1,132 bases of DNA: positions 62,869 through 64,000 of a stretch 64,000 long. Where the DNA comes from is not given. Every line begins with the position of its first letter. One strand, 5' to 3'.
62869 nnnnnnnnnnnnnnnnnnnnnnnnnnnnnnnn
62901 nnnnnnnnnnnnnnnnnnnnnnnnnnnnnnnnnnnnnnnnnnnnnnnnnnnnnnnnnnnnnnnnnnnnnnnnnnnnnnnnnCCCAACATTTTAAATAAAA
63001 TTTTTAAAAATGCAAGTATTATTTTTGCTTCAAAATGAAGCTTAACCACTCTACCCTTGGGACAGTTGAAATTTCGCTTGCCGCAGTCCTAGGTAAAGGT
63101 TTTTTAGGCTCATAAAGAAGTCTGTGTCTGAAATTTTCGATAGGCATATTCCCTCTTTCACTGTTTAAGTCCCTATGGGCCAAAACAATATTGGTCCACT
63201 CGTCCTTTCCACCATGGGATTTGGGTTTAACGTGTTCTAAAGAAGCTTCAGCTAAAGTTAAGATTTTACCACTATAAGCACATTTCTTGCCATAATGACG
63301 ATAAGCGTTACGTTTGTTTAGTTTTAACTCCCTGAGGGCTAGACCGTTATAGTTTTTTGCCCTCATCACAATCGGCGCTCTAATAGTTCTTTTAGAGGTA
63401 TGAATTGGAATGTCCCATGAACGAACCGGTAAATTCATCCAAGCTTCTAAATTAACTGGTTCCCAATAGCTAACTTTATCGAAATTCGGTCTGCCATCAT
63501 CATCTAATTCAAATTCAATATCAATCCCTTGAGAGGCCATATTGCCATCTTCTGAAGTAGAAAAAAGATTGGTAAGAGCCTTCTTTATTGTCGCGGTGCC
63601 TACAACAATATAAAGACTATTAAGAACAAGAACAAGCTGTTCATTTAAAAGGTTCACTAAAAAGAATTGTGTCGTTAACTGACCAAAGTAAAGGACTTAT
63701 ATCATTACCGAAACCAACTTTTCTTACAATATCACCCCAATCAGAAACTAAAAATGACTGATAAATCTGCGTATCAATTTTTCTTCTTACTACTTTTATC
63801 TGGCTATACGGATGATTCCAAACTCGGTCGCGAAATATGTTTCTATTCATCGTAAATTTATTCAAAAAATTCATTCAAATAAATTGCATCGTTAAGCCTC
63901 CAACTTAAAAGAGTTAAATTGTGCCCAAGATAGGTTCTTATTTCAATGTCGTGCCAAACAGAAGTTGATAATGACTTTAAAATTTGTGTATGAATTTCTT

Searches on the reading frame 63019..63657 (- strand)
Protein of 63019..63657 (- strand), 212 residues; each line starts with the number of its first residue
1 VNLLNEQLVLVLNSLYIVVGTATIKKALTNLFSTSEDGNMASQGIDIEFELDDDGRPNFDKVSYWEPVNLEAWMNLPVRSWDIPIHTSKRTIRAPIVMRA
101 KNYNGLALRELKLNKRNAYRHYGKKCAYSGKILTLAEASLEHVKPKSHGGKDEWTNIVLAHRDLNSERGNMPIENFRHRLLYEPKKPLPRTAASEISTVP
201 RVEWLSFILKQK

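Call 69: find_encoding_contigs(protein=window:63019-63657:-, flank=10000, max_places=3)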
Protein window:63019-63657:- (212 aa): 3 contigs read that carry it; 2 places shown.
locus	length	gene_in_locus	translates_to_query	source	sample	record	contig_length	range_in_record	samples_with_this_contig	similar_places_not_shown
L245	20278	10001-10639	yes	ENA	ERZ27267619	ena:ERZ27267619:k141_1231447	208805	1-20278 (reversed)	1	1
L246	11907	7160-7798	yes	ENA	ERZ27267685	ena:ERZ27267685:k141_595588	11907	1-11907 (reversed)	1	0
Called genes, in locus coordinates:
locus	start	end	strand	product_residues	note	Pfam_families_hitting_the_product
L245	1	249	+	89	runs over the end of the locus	-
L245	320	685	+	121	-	-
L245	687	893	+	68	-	-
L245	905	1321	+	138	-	-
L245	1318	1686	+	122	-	-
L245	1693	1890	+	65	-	-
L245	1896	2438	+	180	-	-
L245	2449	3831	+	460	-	-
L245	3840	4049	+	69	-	-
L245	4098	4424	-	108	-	-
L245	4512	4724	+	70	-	-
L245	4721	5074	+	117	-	-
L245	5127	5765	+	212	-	PF00149:Metallophos, PF12850:Metallophos_2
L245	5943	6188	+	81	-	-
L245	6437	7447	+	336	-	-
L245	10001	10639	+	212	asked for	PF01844:HNH (faint)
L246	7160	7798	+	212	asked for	PF01844:HNH (faint)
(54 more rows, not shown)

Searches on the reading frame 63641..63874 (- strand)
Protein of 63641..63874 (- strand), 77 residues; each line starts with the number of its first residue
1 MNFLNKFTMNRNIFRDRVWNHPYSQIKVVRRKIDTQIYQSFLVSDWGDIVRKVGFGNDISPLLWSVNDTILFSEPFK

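Call 79: search_protein_families(library=pfam, alignment_id=A2, max_evalue=0.001)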
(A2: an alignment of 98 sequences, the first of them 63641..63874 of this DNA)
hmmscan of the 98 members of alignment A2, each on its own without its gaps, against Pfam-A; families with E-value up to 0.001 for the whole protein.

A. member 1, window:63641-63874:- (77 aa): 0 families

B. families by the number of members that match (of 98 scanned): 24 families
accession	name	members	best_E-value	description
PF06067.16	DUF932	1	7.7e-54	Domain of unknown function (DUF932)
PF17338.8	GP88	1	3.4e-42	Gene product 88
PF11171.13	DUF2958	1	1.9e-29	Protein of unknown function (DUF2958)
PF21189.3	PHA02142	1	2.2e-22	PHA02142 OB-fold domain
PF09414.15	RNA_ligase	1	3.2e-20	RNA ligase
PF21992.2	DUF6927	1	1.2e-14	Domain of unknown function (DUF6927)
PF20530.3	DUF6745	1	3.7e-14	Domain of unknown function (DUF6745)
PF10127.15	RlaP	1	7.3e-12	RNA repair pathway DNA polymerase beta family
PF01661.27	Macro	1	7.2e-09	Macro domain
PF20475.3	DUF6717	1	2.9e-07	Family of unknown function (DUF6717)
PF00004.35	AAA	1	4.9e-07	ATPase family associated with various cellular activities (AAA)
PF01844.29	HNH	1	1.7e-05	HNH endonuclease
PF05491.19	RuvB_C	1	5.4e-05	RuvB C-terminal winged helix domain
PF00684.25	DnaJ_CXXCXGXG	1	0.00016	DnaJ central domain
PF14279.12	HNH_5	1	0.00023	HNH endonuclease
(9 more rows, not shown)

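Call 80: search_protein_families(library=phrogs, alignment_id=A2, max_evalue=0.0001)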
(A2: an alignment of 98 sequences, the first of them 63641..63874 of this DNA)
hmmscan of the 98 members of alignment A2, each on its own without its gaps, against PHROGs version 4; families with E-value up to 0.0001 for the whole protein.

A. member 1, window:63641-63874:- (77 aa): 0 families

B. families by the number of members that match (of 98 scanned): 31 families (the first 25 are shown)
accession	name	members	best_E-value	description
phrog_1221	-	1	5.5e-72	-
phrog_2319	-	1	3.1e-63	-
phrog_968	-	1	4.9e-52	RNA ligase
phrog_335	-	1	1.6e-45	phosphatase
phrog_1392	-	1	1.4e-27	-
phrog_388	-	1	5.4e-23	nucleotidyltransferase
phrog_3754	-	1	8.5e-17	-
phrog_548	-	1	4.1e-14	RNA ligase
phrog_5846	-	1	1.7e-12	clamp loader of DNA polymerase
phrog_2118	-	1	8.6e-11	HNH endonuclease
phrog_21047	-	1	9.3e-11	-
phrog_16726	-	1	3.3e-10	HNH endonuclease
phrog_5718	-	1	9.1e-10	HNH endonuclease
phrog_2214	-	1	1.6e-09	HNH endonuclease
phrog_31813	-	1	7.3e-09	-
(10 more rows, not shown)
